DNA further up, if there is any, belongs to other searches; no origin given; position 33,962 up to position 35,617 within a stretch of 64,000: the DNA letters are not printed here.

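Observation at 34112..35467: Plant/bacterial-type serine (or histidine) decarboxylase in a protist-like nuclear genome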

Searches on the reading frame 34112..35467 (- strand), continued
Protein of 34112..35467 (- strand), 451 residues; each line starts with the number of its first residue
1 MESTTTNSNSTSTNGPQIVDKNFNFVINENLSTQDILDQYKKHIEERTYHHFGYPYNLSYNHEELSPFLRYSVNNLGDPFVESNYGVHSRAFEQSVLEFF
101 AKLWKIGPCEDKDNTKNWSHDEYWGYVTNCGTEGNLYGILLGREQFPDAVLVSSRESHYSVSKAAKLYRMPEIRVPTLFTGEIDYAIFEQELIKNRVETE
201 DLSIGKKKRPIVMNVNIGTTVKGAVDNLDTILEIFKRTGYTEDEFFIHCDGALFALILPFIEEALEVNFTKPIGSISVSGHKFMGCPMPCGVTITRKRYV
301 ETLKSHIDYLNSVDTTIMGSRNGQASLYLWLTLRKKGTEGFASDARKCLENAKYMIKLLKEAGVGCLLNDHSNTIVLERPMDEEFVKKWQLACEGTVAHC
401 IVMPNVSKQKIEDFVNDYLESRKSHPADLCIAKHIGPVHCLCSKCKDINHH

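Call 15: search_solved_structures(query=window:34112-35467:-, max_evalue=1e-30, show_alignments=5)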
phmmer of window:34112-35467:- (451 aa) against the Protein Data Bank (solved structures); distinct sequences matched with E-value up to 1e-30: 7.
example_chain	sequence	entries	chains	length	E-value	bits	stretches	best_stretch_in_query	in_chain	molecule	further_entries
8jg7_A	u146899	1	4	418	1.8e-145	488.4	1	24-444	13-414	Serine decarboxylase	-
8jij_A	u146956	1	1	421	1.6e-137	462.2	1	35-444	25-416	Serine decarboxylase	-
8jik_A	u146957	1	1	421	1.6e-137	462.2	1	35-444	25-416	Serine decarboxylase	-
7erv_A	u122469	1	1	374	1.1e-76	261.7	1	31-420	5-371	Histidine decarboxylase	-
7eru_A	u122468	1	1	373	8.3e-76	258.8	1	31-419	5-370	Histidine decarboxylase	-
7cig_A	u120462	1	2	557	3.7e-33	118.2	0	273-396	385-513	L-methionine decarboxylase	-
7cif_A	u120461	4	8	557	3.8e-33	118.2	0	273-396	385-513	L-methionine decarboxylase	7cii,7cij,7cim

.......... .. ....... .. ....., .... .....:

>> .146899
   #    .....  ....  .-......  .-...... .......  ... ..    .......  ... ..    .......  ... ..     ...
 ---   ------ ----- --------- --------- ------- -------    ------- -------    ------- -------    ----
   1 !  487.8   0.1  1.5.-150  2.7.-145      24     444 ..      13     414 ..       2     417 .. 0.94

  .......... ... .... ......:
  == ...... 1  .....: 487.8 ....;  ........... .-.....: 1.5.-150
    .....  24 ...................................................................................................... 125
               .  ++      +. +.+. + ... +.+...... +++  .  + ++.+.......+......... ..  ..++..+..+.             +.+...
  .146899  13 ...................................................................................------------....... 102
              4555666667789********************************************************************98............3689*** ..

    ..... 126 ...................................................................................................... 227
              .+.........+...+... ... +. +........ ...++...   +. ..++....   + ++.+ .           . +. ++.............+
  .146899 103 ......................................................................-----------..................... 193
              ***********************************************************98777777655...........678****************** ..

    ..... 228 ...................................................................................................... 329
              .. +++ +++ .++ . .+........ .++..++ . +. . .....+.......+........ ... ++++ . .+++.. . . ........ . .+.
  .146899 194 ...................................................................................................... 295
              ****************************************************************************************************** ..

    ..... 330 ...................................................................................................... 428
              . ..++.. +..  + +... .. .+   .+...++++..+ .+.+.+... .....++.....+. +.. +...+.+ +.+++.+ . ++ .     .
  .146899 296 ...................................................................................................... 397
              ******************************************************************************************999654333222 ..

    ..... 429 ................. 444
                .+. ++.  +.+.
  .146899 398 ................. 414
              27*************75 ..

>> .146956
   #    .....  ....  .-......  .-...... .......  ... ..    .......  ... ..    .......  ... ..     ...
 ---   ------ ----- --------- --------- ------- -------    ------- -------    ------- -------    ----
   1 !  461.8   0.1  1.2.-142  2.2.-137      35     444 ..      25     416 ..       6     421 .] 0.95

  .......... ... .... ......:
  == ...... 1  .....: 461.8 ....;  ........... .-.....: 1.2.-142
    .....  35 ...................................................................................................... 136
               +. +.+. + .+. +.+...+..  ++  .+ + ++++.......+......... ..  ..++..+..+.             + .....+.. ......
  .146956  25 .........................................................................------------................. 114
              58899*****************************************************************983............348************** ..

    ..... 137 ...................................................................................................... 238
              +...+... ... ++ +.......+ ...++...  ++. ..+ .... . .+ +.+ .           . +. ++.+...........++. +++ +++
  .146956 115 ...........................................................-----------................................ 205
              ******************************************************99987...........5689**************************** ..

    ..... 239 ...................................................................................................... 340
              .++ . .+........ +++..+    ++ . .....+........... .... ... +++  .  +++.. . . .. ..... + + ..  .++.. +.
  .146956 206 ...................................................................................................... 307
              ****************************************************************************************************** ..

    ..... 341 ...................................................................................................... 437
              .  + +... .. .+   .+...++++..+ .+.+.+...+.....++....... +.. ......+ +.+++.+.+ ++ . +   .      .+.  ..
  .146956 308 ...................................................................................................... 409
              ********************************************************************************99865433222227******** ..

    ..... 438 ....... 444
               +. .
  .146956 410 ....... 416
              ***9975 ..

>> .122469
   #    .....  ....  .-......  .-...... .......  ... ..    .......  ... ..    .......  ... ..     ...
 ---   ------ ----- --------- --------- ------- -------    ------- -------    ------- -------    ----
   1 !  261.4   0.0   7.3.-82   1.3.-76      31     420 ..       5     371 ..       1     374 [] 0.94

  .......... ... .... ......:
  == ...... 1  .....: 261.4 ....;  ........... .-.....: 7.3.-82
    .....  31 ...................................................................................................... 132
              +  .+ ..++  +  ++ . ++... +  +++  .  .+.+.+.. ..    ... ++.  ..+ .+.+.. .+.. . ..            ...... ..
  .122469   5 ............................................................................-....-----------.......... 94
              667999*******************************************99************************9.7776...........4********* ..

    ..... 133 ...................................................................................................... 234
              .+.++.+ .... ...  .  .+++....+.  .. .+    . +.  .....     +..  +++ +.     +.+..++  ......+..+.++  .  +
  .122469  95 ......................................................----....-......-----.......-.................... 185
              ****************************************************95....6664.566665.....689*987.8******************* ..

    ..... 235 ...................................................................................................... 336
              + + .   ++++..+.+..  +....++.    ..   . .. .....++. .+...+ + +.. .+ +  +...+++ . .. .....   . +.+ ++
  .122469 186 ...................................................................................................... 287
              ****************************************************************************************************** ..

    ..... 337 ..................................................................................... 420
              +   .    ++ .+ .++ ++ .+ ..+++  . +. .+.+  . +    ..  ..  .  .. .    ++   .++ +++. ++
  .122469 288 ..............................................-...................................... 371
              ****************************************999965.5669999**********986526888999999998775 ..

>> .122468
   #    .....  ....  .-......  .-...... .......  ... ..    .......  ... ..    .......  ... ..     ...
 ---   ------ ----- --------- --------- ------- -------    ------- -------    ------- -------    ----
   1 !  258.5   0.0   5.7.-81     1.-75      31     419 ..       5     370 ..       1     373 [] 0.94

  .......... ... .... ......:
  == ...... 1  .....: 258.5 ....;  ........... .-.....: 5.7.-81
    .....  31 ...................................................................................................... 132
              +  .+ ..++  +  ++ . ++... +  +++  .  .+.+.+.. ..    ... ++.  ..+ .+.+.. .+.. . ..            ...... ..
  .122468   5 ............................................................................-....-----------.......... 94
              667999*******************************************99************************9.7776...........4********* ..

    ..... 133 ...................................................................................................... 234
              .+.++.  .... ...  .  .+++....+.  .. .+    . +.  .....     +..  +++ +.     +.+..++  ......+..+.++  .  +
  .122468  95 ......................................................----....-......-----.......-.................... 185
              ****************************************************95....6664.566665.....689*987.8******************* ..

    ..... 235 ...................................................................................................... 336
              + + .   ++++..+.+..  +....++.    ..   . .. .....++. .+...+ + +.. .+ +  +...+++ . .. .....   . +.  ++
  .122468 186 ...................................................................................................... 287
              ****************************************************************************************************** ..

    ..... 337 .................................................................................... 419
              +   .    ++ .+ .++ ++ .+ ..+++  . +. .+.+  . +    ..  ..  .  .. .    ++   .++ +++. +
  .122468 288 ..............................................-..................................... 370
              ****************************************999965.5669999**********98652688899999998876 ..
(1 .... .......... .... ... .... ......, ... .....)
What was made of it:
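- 35300..35308 (-): Y54-P55-Y56 substrate-pocket motif. The third residue, Tyr, corresponds to AtSerDC Tyr111, which selects serine. Gap-free alignment with 8jg7 (call 15).
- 34541..34543 (-): Y309, the catalytic-loop tyrosine (= AtSerDC Tyr341, essential for activity). Mapped through the gap-free block of call 15.
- The surrounding motif G-Y-P-Y-N-L is identical to AtSerDC (call 15).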

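Call 18: find_related_loci(query=A2, collection=genome_contigs, flank=1500)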
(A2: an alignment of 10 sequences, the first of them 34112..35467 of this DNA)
Query A2 (451 aa) in genome_contigs; peptide patterns used: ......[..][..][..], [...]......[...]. (x = any residue, [..] = any of these).
100 stretches matched a pattern; 61 encode a relative of the query (tblastn E <= 1e-3); 61 distinct loci.
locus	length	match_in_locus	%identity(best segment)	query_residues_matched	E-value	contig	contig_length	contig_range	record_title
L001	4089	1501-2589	49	27-417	2e-128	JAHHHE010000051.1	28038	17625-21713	MAG: Gloeocapsa sp. UFS-A4-WI-NPMV-4B04 scaffold_451_c1, whole genome shotgun sequence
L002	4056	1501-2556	47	37-417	1e-120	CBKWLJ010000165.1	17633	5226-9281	MAG TPA_asm: uncultured bacterium isolate SRR29175779_binner123_Refined_1 genome assembly, contig: ERZ27337281.282, whol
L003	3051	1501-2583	46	27-416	2e-120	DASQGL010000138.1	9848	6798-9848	MAG TPA_asm: Candidatus Limnocylindrales bacterium isolate SMAG_U11805 k141_1028881, whole genome shotgun sequence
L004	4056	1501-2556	46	37-417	3e-119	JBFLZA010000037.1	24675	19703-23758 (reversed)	MAG: Cyanobacteriota bacterium isolate MAG099 MAG099_37, whole genome shotgun sequence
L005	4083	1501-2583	44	37-426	1e-112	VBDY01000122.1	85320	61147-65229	MAG: Chloroflexi bacterium isolate CF_12 14_0929_12_20cm_scaffold_216, whole genome shotgun sequence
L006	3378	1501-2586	44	29-422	3e-109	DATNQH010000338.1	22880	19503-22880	MAG TPA_asm: Leptolyngbyaceae cyanobacterium isolate SMAG_U16502 k141_218298, whole genome shotgun sequence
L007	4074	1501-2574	44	18-417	7e-105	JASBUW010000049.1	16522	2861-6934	MAG: Parachlamydiaceae bacterium isolate BWSM_84 k141_302783, whole genome shotgun sequence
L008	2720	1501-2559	42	37-417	3e-106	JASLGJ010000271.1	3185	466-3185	MAG: Candidatus Elarobacter sp. isolate SHSU.bins.438 k141_18842746, whole genome shotgun sequence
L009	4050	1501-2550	43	29-405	7e-101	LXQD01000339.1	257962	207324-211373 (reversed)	Nostoc minutum NIES-26 scaffold8.1, whole genome shotgun sequence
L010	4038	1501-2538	43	28-405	1e-100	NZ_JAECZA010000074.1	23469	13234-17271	Dendronalium phyllosphericum CENA369 scaffold74, whole genome shotgun sequence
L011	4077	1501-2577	42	30-417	1e-98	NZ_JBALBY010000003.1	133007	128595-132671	MAG: Nostoc sp. isolate P10160 bin 1 NODE_15_length_133007_cov_56.816345, whole genome shotgun sequence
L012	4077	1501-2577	41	30-417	2e-98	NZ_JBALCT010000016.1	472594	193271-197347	MAG: Nostoc sp. isolate P12569 bin 5 NODE_2_length_472594_cov_206.935151, whole genome shotgun sequence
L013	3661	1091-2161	41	34-419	6e-98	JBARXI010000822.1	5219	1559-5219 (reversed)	MAG: Microcoleaceae cyanobacterium isolate MFD12174_ilm_asm_bin4 k127_28984, whole genome shotgun sequence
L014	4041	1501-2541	42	30-405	2e-97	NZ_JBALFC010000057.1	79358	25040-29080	MAG: Nostoc sp. isolate P9119 bin 5 NODE_33_length_79358_cov_36.116637, whole genome shotgun sequence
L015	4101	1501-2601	42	25-417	3e-94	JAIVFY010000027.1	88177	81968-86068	Nostoc sp. XA013 NODE_27_length_88177_cov_164.255298, whole genome shotgun sequence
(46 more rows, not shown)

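Call 19: list_cluster_members(proteins=[P0002, P0004, P0009, P0014, P0007, P0024, P0008])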
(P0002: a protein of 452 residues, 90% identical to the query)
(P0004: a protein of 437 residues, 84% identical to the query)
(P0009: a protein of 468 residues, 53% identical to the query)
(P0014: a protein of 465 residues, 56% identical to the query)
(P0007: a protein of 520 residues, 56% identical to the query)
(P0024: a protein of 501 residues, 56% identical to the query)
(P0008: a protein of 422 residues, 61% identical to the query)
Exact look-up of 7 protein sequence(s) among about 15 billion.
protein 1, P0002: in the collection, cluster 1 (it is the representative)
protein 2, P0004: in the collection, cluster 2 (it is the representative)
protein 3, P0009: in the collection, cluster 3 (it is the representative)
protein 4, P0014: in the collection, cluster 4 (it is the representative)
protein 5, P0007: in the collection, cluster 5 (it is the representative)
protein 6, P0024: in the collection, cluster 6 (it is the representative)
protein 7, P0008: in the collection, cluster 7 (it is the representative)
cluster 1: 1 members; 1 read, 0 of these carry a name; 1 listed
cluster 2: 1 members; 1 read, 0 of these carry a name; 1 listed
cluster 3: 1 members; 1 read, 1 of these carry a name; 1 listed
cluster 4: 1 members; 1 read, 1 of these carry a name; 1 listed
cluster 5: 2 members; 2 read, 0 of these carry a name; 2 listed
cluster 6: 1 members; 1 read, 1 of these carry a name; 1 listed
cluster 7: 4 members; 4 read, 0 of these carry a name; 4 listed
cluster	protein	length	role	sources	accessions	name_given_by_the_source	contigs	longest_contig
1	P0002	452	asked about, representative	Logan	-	-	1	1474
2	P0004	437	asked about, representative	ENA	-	-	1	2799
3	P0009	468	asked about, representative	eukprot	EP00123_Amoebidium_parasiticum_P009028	comp19174_c0_seq1/m.21872 comp19174_c0_seq1/g.21872 ORF comp19174_c0_seq1/g.21872 ...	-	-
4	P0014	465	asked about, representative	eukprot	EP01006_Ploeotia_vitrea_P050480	TRINITY_DN67468_c0_g1_i1.p2 TRINITY_DN67468_c0_g1~~TRINITY_DN67468_c0_g1_i1.p2 ORF ...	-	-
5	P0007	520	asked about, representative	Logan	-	-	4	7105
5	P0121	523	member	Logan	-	-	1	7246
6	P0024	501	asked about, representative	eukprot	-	gene18410-24884_t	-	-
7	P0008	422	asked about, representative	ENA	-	-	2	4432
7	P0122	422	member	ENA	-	-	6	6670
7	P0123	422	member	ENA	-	-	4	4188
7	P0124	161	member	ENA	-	-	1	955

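Call 34: find_encoding_contigs(protein=P0026, flank=5000, max_places=3)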
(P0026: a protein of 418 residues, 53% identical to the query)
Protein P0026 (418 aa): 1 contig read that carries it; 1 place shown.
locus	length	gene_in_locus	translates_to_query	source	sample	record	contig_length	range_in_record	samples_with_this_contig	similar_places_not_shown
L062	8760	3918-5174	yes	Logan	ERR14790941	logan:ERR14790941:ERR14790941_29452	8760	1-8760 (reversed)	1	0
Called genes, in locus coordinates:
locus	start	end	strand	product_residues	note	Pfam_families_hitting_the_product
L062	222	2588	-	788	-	PF13439:Glyco_transf_4, PF00534:Glycos_transf_1, PF13692:Glyco_trans_1_4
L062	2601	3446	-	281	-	PF00266:Aminotran_5 (weak), PF00282:Pyridoxal_deC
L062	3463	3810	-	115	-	-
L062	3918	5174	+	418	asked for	PF00282:Pyridoxal_deC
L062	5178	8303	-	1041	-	PF13563:2_5_RNA_ligase2, PF13920:zf-C3HC4_3 (weak)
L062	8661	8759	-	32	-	?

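Call 35: find_encoding_contigs(protein=P0007, flank=5000, max_places=3)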
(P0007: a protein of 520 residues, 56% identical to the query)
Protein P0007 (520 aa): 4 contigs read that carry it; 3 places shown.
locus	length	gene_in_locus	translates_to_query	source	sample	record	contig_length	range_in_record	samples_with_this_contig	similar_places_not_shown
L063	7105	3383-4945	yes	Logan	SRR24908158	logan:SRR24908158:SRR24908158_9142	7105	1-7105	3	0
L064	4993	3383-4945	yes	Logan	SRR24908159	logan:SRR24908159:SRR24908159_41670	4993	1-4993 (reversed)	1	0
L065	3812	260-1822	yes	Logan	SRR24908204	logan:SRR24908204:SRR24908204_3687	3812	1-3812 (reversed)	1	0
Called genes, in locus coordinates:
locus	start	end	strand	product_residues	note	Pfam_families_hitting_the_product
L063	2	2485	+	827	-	?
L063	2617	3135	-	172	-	PF01423:LSM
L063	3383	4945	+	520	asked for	PF00282:Pyridoxal_deC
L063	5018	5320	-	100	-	PF00574:CLP_protease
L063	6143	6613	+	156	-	-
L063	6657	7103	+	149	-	?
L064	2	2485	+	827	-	?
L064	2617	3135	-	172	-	PF01423:LSM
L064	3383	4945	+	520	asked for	PF00282:Pyridoxal_deC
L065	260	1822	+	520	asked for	PF00282:Pyridoxal_deC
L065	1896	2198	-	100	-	PF00574:CLP_protease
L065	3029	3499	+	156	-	-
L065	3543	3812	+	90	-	?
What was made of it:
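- Tried and rejected: I tried to name the unnamed relatives P0026 and P0007 from their contigs (calls 34, 35).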

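Call 39: find_encoding_contigs(protein=P0002, flank=3000, max_places=1)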
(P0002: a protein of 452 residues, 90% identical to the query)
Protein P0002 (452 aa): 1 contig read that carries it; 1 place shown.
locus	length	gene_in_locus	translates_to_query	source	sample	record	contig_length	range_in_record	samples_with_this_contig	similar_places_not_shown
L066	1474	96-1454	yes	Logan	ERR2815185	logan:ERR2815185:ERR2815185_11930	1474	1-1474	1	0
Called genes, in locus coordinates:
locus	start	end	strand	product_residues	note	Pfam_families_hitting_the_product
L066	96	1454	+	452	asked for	PF00282:Pyridoxal_deC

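Call 40: find_encoding_contigs(protein=P0003, flank=6000, max_places=1)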
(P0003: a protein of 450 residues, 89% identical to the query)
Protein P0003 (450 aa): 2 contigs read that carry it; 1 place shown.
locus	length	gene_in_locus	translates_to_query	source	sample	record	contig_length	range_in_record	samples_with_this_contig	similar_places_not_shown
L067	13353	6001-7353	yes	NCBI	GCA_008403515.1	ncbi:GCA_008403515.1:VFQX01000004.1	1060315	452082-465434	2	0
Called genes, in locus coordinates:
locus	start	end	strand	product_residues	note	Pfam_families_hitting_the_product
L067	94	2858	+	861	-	PF00266:Aminotran_5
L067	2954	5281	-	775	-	PF16796:Microtub_bd, PF00225:Kinesin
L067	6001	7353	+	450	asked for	PF00282:Pyridoxal_deC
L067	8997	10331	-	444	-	-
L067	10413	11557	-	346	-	PF08240:ADH_N, PF00107:ADH_zinc_N, PF13602:ADH_zinc_N_2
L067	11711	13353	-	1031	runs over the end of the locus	PF00076:RRM_1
